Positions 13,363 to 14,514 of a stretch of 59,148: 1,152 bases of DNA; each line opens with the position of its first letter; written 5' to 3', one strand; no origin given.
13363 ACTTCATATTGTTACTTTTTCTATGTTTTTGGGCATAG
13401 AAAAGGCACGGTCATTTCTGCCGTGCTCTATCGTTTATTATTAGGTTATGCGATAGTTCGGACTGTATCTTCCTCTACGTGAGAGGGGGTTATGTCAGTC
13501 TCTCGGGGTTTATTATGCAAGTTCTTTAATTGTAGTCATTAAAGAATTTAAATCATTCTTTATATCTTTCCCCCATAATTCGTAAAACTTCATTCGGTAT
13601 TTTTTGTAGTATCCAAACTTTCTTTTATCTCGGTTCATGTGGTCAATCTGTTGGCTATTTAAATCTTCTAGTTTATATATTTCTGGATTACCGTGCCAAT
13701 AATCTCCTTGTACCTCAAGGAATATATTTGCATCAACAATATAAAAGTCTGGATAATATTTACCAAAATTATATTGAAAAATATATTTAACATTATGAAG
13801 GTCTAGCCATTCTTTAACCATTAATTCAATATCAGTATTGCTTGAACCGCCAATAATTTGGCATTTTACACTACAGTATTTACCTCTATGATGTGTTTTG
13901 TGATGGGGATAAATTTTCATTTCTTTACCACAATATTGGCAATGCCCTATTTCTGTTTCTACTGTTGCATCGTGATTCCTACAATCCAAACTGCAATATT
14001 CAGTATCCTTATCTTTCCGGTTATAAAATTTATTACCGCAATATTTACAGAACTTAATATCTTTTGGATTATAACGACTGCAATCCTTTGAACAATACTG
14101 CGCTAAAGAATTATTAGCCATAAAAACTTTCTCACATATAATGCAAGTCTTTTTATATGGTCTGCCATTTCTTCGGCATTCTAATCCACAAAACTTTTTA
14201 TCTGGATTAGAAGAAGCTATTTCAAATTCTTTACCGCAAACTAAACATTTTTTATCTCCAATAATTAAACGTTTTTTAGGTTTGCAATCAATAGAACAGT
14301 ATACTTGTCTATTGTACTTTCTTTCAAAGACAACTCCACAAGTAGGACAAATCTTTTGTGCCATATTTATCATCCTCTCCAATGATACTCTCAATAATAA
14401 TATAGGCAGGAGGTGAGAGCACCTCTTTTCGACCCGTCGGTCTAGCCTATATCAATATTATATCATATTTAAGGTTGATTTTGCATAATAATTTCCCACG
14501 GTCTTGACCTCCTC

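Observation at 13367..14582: Group I intron splits the tape measure gene; P1, P10 and omega-G fix the junctions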

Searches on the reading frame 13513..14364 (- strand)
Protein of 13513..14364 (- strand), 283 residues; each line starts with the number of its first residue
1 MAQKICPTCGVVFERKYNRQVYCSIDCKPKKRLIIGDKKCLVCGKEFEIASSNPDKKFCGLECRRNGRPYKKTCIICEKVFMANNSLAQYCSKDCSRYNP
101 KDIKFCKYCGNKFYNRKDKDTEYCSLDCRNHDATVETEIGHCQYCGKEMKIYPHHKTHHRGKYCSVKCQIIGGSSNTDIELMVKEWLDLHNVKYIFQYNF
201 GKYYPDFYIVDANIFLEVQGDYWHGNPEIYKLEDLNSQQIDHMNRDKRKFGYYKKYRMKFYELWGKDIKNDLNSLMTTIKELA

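Call 5: search_protein_families(library=pfam, proteins=[window:13513-14364:-], max_evalue=0.1)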
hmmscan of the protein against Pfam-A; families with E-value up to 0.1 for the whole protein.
window:13513-14364:- (283 aa): 5 families
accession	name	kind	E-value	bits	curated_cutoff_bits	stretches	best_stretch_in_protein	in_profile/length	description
PF02150.21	Zn_ribbon_RPB9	-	0.00064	20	25.2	1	103-130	1-26/36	RNA polymerases M/15 Kd subunit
PF24460.1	DUF7575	-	0.0053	16.5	28.5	0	101-113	15-27/28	Domain of unknown function (DUF7575)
PF18912.6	DZR_2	-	0.016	15.5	27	0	72-125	8-53/56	Double zinc ribbon domain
PF04640.20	PLATZ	-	0.039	15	25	0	3-28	55-78/79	PLATZ transcription factor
PF03852.21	Vsr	-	0.082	13.2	27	0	174-226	18-70/74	DNA mismatch endonuclease Vsr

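Call 10: search_protein_families(library=phrogs, proteins=[window:13513-14364:-], max_evalue=0.01)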
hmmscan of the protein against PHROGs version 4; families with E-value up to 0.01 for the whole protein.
window:13513-14364:- (283 aa): 10 families
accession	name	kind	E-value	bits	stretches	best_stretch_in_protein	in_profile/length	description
phrog_1271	-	DNA, RNA and nucleotide metabolism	8.2e-21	75.8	3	38-98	178-241/361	HNH endonuclease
phrog_2862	-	unknown function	3.9e-09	37.8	1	71-98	2-29/118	-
phrog_559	-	DNA, RNA and nucleotide metabolism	1e-07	32.2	1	39-281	155-413/607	HNH endonuclease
phrog_2308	-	unknown function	3.6e-06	28.1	0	38-96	56-126/138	-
phrog_15471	-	DNA, RNA and nucleotide metabolism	3.9e-06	27.8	0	3-32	102-132/183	HNH endonuclease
phrog_3794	-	unknown function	7.9e-06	26.4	0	99-130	4-35/50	-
phrog_13750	-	unknown function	3.3e-05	25.1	0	103-131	16-43/104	-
phrog_6975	-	unknown function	5.4e-05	24.5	0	38-65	14-39/149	-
phrog_1333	-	unknown function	0.00016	22.8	0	70-99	99-128/166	-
phrog_503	-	unknown function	0.0089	16.7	0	180-225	35-83/144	-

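Call 44: search_solved_structures(query=window:13513-14364:-, max_evalue=10, show_alignments=2)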
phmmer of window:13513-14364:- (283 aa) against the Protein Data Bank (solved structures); distinct sequences matched with E-value up to 10: 11.
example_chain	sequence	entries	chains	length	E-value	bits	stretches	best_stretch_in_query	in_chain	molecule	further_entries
9mu7_I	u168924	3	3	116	0.014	18.2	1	103-149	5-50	DNA-directed RNA polymerase II subunit RPB9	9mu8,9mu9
5flm_I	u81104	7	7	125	0.11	15.2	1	102-147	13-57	DNA-DIRECTED RNA POLYMERASE II SUBUNIT RPB9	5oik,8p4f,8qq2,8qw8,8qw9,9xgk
2lze_A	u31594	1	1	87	0.12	15.2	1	105-162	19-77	a primordial catalytic fold generated by in vitro evolution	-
28jc_I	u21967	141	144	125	0.13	15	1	102-147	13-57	DNA-directed RNA polymerase II subunit RPB9 | RPB9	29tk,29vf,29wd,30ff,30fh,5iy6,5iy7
7eu0_I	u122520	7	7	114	0.14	14.9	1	103-144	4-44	DNA-directed RNA polymerases II, IV and V subunit 9A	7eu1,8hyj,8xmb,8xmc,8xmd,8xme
7qiy_N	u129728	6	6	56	0.22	14.3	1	65-108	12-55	40S ribosomal protein S29 | 40S ribosomal protein uS14 | uS14 (40S ribosomal protein S29)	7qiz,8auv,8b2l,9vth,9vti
9eh1_I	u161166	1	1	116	0.27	13.9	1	103-147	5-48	DNA-directed RNA polymerase II subunit RPB9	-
9l94_j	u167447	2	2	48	0.42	13.3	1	89-121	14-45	Large ribosomal subunit protein eL40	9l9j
8sg0_A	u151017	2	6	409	0.7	12.6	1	175-246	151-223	GDP-mannose 3,5-epimerase | GDP-mannose 3,5 epimerase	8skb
7q3y_A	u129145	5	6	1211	1.9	11.2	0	106-145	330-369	Angiotensin-converting enzyme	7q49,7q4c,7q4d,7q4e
9clx_A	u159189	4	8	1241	2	11.1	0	106-145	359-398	Angiotensin-converting enzyme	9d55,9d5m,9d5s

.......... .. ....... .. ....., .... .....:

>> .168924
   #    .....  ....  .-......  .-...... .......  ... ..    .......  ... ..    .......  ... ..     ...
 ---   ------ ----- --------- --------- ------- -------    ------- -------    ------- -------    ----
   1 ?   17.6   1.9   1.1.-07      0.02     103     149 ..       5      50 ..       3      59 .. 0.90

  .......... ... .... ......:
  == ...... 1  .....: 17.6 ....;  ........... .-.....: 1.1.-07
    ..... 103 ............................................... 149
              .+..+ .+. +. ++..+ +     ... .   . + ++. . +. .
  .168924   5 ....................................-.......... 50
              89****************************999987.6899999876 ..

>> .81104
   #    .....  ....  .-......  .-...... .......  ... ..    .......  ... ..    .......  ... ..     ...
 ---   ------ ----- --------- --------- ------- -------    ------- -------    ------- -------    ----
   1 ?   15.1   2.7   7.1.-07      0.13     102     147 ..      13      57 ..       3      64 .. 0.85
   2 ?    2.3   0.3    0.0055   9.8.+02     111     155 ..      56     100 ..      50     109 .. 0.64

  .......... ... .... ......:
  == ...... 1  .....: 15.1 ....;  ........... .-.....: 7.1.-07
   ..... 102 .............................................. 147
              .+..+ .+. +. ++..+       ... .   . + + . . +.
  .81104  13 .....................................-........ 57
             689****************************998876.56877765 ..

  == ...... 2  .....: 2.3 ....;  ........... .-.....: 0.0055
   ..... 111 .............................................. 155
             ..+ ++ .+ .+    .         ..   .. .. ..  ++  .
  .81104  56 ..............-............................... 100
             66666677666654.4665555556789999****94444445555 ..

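Call 45: find_homologous_proteins(query=window:13513-14364:-, max_evalue=0.001)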
Query window:13513-14364:- (283 aa): 41 proteins with E <= 0.001 among 207 candidates.
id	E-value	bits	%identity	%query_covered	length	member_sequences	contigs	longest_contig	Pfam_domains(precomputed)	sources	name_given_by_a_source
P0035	5.6e-198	675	100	100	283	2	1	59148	-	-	-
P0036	1.8e-96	341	56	100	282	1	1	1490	-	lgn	-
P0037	4.4e-86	307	51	100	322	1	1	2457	-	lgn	-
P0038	1.5e-73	266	57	76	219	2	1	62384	-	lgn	-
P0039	6.4e-65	238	51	74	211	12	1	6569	-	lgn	-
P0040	4.5e-64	235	51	74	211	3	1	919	-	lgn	-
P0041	1.1e-63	234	52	74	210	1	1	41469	-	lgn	-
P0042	7.5e-59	218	50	73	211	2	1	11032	-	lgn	-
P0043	2.5e-51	193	58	56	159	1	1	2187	-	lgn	-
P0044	7.6e-24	103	30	96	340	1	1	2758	PF18741.8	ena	-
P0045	7.0e-17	80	27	98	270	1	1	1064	PF04480.19,PF18741.8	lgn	-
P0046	2.3e-16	78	50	33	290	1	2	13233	PF04480.19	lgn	-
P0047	1.9e-13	69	35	51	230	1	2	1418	PF04480.19,PF18741.8,PF03852.22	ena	-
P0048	1.2e-12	66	32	73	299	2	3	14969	PF04480.19,PF18741.8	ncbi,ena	-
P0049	2.4e-12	65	26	92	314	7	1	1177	PF04480.19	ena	-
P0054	9.3e-10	57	27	93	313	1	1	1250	PF04480.19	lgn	-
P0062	7.7e-8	50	29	85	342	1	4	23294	PF04480.19,PF18741.8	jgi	-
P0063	8.2e-8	50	24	91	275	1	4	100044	PF04480.19,PF18741.8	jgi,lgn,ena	-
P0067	2.1e-6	46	27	92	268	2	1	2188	PF04480.19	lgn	-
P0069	7.4e-6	44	37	25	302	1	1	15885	PF03852.22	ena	-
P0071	3.0e-5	42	43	19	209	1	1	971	PF04480.19,PF18741.8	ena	-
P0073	8.8e-5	40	30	68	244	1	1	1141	PF04480.19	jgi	jgi:very-short-patch-repair endonuclease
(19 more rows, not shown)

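Call 46: find_encoding_contigs(protein=P0038, flank=4000, max_places=2)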
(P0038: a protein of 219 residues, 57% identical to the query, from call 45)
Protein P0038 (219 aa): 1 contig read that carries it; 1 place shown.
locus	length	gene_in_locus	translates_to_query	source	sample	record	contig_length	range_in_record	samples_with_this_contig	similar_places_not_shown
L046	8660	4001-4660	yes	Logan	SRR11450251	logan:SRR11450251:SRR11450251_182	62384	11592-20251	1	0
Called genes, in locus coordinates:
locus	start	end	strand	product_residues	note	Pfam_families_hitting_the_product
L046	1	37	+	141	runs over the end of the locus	-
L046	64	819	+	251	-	PF27173:YomU_Tube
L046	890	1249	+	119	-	-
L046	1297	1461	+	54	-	-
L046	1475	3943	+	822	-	PF10145:PhageMin_Tail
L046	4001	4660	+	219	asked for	-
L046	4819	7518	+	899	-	-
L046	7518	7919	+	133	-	PF00877:NLPC_P60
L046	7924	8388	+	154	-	PF05939:Phage_min_tail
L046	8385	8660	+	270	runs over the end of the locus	PF09931:Phage_phiJL001_Gp84_N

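Call 47: find_encoding_contigs(protein=P0041, flank=4000, max_places=2)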
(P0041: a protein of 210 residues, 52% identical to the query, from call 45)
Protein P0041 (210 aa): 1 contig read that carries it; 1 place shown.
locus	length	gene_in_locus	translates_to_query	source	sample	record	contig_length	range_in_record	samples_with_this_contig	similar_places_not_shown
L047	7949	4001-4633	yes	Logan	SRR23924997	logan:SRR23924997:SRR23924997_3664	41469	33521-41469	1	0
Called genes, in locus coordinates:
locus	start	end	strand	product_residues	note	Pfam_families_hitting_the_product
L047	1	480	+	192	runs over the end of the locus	-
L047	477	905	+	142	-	-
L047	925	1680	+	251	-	PF27173:YomU_Tube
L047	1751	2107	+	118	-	-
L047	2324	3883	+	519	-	PF10145:PhageMin_Tail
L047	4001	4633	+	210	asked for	-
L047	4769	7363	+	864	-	-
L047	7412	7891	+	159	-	-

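Call 48: find_encoding_contigs(protein=P0042, flank=4000, max_places=2)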
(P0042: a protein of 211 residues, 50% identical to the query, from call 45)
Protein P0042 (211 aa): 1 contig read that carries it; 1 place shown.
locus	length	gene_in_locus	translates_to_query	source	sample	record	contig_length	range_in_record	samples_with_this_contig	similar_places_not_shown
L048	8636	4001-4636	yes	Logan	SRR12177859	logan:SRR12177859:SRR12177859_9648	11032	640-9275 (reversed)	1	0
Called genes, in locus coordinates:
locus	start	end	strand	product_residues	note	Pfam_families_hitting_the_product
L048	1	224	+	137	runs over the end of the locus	-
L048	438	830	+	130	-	-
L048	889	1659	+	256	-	PF27173:YomU_Tube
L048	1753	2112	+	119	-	-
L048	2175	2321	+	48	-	-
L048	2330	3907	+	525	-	PF10145:PhageMin_Tail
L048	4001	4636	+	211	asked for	-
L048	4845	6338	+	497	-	-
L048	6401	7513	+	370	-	-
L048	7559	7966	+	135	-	-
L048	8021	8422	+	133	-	PF00877:NLPC_P60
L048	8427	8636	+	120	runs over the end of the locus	PF05939:Phage_min_tail (weak)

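Call 72: predict_structure(alignment_id=A2)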
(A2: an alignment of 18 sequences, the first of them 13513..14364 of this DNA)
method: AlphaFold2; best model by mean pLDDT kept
length: 283 residues; sequences in the alignment: 18
mean_pLDDT: 88.5   pTM: 0.44
mean pLDDT of the five models: 88.5, 88.1, 87.4, 87.0, 83.9
residues with pLDDT >= 90: 168; 70-90: 98; 50-70: 17; < 50: 0
segments of 3 or more residues with pLDDT < 50: none
pLDDT, mean of each block of 10 residues (from residue 1): 86 90 82 83 91 88 80 95 90 95 94 93 89 81 88 74 77 69 91 93 95 95 93 94 96 97 95 89 77
secondary structure, 60 per line:
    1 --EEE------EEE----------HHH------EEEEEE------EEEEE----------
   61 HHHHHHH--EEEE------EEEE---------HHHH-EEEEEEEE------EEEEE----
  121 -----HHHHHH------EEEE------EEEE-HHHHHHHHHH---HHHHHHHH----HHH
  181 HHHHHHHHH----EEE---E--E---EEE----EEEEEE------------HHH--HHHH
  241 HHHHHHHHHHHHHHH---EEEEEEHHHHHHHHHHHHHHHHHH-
elements in order: E3-5 E12-14 E34-39 E46-50 H61-67 E70-73 E80-83 H93-96 E98-105 E112-116 H126-131 E138-141 E148-151 H153-162 H166-173 H178-189 E194-196 E207-209 E214-219 H237-255 E259-264 H265-282

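Call 74: fold_search(model_id=the predicted structure, library=pdb)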
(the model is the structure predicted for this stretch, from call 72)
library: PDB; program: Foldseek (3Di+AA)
matches with E <= 10: 207; with E <= 0.001: 0
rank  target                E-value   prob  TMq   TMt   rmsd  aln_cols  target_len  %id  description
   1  1cw0_A                1.4e-03  1.00  0.29  0.50   7.2       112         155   14  CRYSTAL STRUCTURE ANALYSIS OF VERY SHORT PATCH REPAIR (VSR) ENDONUCLEASE IN COMPLEX WITH A DUPLEX DNA (released 1999-12-12)
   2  3r3p_B                2.5e-03  1.00  0.28  0.74   3.6       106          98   24  Homing Endonuclease I-Bth0305I Catalytic Domain (released 2011-10-05)
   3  3r3p_A                3.0e-03  1.00  0.28  0.75   3.4       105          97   24  Homing Endonuclease I-Bth0305I Catalytic Domain (released 2011-10-05)
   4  1vsr                  9.8e-03  1.00  0.23  0.46   3.7        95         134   14  VERY SHORT PATCH REPAIR (VSR) ENDONUCLEASE FROM ESCHERICHIA COLI (released 1999-10-27)
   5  3hrl                  2.0e-02  1.00  0.25  0.69   4.5       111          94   16  Crystal structure of a putative endonuclease-like protein (ngo0050) from neisseria gonorrhoeae (released 2009-06-30)
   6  9i05_Xl               1.1e-01  0.92  0.25  0.17   5.1       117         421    9  Cryo-EM structure of the large subunit of the mitochondrial ribosome from Toxoplasma gondii (released 2025-06-11)
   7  5yeh_A                2.3e-01  0.08  0.10  0.16  13.9       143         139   15  Crystal structure of CTCF ZFs4-8-eCBS (released 2017-11-29)
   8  9g6k_Li               2.4e-01  0.98  0.25  0.15   3.5        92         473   11  LSU structure derived from the LSU sample of the mitoribosome from T. gondii. (released 2024-12-11)
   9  9g6k_L9               2.6e-01  0.92  0.27  0.17   3.9       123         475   13  LSU structure derived from the LSU sample of the mitoribosome from T. gondii. (released 2024-12-11)
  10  1t0f_A                3.1e-01  0.18  0.17  0.18  15.0       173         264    9  Crystal Structure of the TnsA/TnsC(504-555) complex (released 2004-11-09)
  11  9i05_Xv               3.5e-01  0.87  0.27  0.20   5.3       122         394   10  Cryo-EM structure of the large subunit of the mitochondrial ribosome from Toxoplasma gondii (released 2025-06-11)
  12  9i05_Xr               3.5e-01  0.87  0.23  0.15   4.5        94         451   13  Cryo-EM structure of the large subunit of the mitochondrial ribosome from Toxoplasma gondii (released 2025-06-11)
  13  8sst_A                5.2e-01  0.08  0.13  0.17  17.3       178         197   17  ZnFs 1-7 of CCCTC-binding factor (CTCF) K365T Mutant Complexed with 23mer (released 2023-08-02)
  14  9i05_Xi               5.5e-01  0.69  0.24  0.16   4.8       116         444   14  Cryo-EM structure of the large subunit of the mitochondrial ribosome from Toxoplasma gondii (released 2025-06-11)
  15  6scy_A                8.0e-01  0.05  0.14  0.14  12.5       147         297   15  U34-tRNA thiolase NcsA from Methanococcus maripaludis with its [4Fe-4S] cluster (released 2020-08-26)
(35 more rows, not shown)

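Call 83: search_protein_families(library=ncbifam, proteins=[window:13513-14364:-], max_evalue=0.01)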
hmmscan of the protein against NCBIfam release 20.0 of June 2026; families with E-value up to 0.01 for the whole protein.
window:13513-14364:- (283 aa): 2 families
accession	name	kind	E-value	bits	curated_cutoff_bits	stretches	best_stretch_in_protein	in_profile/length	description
TIGR00632.1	vsr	subfamily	0.0057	16.9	97.85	0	174-266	19-118/119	DNA mismatch endonuclease Vsr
NF047811.1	LIC10647_lipo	equivalog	0.006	15.7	340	1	185-220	187-222/295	LIC10647 family lipoprotein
